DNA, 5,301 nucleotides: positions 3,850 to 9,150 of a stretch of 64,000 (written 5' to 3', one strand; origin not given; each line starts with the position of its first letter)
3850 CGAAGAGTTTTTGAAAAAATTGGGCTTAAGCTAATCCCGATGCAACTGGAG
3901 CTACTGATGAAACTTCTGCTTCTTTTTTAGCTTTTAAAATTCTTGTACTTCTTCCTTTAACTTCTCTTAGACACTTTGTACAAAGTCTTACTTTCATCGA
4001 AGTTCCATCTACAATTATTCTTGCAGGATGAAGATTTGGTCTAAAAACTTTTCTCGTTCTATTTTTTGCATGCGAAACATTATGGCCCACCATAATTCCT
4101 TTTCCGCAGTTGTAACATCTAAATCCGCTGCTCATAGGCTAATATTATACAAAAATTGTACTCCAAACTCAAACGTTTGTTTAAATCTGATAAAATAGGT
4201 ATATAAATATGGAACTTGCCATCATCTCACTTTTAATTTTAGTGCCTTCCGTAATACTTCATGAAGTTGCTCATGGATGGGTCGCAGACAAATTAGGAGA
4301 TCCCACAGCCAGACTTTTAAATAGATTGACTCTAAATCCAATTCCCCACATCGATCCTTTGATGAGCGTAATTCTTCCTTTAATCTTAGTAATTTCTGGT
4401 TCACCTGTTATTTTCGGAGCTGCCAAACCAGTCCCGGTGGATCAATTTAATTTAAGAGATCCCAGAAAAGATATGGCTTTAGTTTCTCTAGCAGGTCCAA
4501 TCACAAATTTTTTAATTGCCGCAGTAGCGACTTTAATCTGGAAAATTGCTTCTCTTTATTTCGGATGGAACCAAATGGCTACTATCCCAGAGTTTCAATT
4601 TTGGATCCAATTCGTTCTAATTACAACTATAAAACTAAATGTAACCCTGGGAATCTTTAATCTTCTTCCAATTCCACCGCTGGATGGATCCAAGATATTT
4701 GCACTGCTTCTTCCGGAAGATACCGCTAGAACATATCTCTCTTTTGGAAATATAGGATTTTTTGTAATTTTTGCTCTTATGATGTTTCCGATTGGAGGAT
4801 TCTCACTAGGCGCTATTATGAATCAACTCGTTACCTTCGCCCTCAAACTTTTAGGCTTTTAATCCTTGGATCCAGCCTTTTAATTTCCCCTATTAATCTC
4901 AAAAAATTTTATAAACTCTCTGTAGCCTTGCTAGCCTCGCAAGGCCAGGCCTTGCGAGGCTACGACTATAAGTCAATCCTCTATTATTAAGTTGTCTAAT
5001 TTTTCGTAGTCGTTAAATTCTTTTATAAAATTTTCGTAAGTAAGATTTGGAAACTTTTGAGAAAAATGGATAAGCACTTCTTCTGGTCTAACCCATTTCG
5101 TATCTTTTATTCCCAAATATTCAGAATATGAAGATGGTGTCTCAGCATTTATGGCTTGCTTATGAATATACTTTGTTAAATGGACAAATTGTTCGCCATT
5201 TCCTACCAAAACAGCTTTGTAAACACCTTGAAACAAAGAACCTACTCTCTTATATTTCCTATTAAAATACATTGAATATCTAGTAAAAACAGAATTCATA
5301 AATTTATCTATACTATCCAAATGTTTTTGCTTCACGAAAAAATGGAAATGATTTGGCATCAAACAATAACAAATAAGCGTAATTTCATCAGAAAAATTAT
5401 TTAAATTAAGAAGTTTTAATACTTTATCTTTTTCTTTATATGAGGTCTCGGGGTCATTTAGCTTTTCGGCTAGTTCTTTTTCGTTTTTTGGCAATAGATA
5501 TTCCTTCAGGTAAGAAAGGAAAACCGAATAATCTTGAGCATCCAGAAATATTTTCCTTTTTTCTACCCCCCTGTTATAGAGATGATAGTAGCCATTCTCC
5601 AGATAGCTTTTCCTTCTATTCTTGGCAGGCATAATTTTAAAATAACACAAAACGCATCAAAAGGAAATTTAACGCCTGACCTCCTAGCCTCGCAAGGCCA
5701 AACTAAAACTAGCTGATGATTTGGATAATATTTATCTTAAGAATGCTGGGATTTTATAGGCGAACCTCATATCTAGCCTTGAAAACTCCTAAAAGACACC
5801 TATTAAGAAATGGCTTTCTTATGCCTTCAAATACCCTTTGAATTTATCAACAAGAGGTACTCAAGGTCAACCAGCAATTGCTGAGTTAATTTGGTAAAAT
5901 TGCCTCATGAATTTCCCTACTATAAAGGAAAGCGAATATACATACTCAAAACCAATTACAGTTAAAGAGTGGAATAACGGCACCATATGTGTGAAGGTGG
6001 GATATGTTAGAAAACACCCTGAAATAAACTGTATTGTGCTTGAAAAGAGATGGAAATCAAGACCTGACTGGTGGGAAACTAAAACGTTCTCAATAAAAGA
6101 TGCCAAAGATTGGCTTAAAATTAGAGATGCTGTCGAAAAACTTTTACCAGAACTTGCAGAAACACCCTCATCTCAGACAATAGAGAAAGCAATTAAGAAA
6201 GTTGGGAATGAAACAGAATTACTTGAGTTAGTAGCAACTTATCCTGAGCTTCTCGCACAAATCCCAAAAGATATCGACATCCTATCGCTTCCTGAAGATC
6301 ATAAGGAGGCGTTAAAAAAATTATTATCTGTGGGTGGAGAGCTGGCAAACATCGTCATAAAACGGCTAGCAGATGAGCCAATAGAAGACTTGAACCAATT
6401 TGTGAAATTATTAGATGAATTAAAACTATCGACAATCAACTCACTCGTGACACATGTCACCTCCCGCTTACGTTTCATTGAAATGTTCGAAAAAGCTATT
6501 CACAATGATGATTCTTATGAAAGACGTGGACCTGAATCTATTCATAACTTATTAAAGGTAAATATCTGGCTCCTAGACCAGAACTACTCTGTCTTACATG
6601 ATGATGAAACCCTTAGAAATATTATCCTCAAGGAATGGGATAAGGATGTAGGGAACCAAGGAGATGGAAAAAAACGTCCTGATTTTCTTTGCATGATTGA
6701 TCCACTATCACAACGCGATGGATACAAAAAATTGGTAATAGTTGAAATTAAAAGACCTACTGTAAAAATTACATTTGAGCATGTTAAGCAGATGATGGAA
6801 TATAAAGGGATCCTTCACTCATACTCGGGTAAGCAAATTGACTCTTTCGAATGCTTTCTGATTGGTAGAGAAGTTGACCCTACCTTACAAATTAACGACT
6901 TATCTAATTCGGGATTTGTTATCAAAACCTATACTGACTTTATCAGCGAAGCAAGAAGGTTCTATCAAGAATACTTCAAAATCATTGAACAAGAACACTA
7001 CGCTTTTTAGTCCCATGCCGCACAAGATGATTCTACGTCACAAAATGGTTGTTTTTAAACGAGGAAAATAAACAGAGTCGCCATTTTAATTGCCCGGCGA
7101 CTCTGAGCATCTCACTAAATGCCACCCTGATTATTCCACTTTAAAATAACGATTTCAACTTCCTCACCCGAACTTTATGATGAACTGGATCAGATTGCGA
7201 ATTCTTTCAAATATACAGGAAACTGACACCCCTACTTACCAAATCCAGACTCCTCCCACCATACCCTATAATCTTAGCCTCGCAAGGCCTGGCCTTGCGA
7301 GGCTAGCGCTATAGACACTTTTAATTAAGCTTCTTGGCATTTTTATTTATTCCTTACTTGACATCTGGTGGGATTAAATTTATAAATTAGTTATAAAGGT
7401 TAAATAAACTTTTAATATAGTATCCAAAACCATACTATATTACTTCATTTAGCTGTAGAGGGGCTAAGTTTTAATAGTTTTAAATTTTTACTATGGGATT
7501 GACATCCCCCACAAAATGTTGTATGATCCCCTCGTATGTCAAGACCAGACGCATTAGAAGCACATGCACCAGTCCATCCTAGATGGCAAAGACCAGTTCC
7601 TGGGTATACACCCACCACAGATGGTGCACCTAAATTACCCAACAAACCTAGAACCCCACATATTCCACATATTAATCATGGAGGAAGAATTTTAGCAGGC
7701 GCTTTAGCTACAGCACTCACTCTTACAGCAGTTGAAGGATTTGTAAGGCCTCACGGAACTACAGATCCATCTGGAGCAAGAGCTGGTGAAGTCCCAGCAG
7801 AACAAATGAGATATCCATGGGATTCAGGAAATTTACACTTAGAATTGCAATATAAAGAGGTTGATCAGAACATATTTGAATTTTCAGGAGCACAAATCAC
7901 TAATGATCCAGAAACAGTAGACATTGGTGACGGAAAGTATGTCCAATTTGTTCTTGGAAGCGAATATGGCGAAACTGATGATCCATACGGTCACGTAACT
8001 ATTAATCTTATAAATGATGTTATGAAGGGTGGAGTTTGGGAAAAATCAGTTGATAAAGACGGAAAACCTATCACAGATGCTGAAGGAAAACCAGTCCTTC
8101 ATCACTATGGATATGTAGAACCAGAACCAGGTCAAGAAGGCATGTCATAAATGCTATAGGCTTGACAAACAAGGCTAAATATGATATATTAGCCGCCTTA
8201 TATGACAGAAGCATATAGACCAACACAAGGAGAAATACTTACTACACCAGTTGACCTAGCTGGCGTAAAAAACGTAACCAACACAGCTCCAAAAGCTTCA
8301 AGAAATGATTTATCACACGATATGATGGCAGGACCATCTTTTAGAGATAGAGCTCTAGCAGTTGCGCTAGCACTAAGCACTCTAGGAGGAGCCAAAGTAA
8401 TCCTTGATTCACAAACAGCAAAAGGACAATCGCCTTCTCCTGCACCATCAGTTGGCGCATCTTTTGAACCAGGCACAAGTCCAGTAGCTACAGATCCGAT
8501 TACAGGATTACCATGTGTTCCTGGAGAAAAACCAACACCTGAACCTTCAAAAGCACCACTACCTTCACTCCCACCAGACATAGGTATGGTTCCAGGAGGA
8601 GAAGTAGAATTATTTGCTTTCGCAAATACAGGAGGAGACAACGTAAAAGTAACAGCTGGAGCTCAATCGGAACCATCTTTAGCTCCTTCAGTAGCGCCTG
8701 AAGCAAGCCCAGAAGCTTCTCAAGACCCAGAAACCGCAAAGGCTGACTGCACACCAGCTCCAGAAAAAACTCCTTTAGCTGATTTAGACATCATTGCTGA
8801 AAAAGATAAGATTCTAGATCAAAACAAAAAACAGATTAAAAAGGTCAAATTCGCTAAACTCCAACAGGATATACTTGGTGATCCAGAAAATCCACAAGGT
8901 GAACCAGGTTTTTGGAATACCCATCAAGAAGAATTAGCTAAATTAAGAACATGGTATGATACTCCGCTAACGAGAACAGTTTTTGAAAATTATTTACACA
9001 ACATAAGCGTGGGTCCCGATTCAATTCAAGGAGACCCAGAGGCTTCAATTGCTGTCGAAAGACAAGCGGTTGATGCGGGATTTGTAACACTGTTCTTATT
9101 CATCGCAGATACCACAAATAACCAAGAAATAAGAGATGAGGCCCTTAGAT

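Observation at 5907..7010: Stand-alone PD-(D/E)xK nuclease-like gene inside a REP/RAYT-bounded islet: defence-system candidate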

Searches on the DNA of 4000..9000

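Call 81: search_rna_families(source=window, start=4000, end=9000, threshold=evalue, max_evalue=1)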
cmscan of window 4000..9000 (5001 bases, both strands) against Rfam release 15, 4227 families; matches with E-value up to 1: 1.
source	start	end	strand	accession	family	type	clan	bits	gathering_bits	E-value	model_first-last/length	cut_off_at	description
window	6796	6865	-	RF01952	SOX2OT_exon2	Gene; lncRNA;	-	19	45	0.5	1-69/69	no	SOX2 overlapping transcript exon 2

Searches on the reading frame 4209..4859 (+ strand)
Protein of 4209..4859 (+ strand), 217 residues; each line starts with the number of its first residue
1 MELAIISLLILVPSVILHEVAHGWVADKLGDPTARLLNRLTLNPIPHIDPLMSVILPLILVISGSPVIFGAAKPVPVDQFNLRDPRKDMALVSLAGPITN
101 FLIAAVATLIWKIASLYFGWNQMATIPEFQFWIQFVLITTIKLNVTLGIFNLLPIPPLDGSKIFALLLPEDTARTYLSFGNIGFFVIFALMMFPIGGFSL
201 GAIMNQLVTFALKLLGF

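Call 68: search_protein_families(library=pfam, proteins=[window:4209-4859:+], max_evalue=0.001)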
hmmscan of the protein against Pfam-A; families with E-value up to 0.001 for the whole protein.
window:4209-4859:+ (217 aa): 1 family
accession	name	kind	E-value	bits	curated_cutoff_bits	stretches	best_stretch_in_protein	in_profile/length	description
PF02163.28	Peptidase_M50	-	7.2e-15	55.4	27.2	1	8-193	3-220/221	Peptidase family M50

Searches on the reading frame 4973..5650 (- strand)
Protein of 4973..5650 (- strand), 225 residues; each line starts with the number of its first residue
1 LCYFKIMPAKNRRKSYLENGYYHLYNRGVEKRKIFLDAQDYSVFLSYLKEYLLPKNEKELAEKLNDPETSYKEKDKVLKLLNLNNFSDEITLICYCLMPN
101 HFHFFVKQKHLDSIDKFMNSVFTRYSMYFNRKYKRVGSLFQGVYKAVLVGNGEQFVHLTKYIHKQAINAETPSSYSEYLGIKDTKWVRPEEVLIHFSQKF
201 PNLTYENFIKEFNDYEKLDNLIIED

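Call 3: search_protein_families(library=pfam, proteins=[window:4973-5650:-], max_evalue=1)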
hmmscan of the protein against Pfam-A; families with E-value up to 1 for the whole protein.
window:4973-5650:- (225 aa): 3 families
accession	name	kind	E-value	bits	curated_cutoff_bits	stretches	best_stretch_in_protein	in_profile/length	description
PF01797.21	Y1_Tnp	-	7.7e-10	39.4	23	1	80-165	31-121/121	Transposase IS200 like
PF22751.1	DUF488-N3a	-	0.098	13.4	27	1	72-108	75-111/118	Active DUF488-N3 subclade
PF12491.13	ApoB100_C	-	0.13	12.7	27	1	31-52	25-46/57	Apolipoprotein B100 C terminal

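Call 5: search_protein_families(library=ncbifam, proteins=[window:4973-5650:-], max_evalue=1)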
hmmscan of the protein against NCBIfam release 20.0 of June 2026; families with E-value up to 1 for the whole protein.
window:4973-5650:- (225 aa): 1 family
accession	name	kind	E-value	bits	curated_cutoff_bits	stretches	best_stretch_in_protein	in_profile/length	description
NF047646.1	REP_Tyr_transpos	equivalog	1.1e-07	31.8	80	1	75-178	32-143/146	REP-associated tyrosine transposase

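Call 82: find_homologous_proteins(query=window:4973-5647:-, max_evalue=1e-10)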
Query window:4973-5647:- (224 aa): 7675 proteins with E <= 1e-10 among 8000 candidates; the best 120 are listed.
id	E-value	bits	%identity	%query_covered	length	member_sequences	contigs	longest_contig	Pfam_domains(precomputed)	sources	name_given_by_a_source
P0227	4.6e-142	489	100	98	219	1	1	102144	PF01797.22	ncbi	-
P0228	9.1e-115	400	81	100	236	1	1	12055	PF01797.22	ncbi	-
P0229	2.3e-103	363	74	98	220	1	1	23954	PF01797.22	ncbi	-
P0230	4.5e-102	359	73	98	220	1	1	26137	PF01797.22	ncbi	-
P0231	1.3e-101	357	72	97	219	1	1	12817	PF01797.22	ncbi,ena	-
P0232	3.2e-98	346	73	98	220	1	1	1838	PF01797.22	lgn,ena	-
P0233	6.5e-98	345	69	98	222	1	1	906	PF01797.22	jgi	jgi:putative transposase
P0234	1.0e-97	344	70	100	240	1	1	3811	PF01797.22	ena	-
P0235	2.2e-97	343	70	98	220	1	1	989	PF01797.22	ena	-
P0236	4.2e-97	342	71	98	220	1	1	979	PF01797.22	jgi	jgi:putative transposase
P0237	4.2e-97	342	70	98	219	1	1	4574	PF01797.22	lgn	-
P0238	6.8e-97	342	70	98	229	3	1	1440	PF01797.22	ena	-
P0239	6.8e-97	342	68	98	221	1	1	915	PF01797.22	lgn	-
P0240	3.0e-96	340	71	97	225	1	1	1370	PF01797.22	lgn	-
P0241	6.5e-96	338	71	98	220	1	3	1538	PF01797.22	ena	-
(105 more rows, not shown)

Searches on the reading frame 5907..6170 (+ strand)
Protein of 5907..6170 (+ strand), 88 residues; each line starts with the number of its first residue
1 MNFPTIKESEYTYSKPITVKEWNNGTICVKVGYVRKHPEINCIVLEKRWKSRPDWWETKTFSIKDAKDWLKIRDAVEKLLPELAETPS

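Call 49: predict_structure(alignment_id=A5)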
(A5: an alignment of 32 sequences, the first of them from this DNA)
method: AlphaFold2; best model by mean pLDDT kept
length: 88 residues; sequences in the alignment: 32
mean_pLDDT: 60.0   pTM: 0.40
mean pLDDT of the five models: 60.0, 56.9, 54.9, 49.5, 48.7
residues with pLDDT >= 90: 0; 70-90: 21; 50-70: 53; < 50: 14
segments of 3 or more residues with pLDDT < 50: 1-7, 82-88
pLDDT, mean of each block of 10 residues (from residue 1): 47 63 73 56 68 74 57 56 43
secondary structure, 60 per line:
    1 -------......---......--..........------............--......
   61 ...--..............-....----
elements in order: E11-13 E17-22 E25-34 E41-52 E55-63 H66-79 H81-84
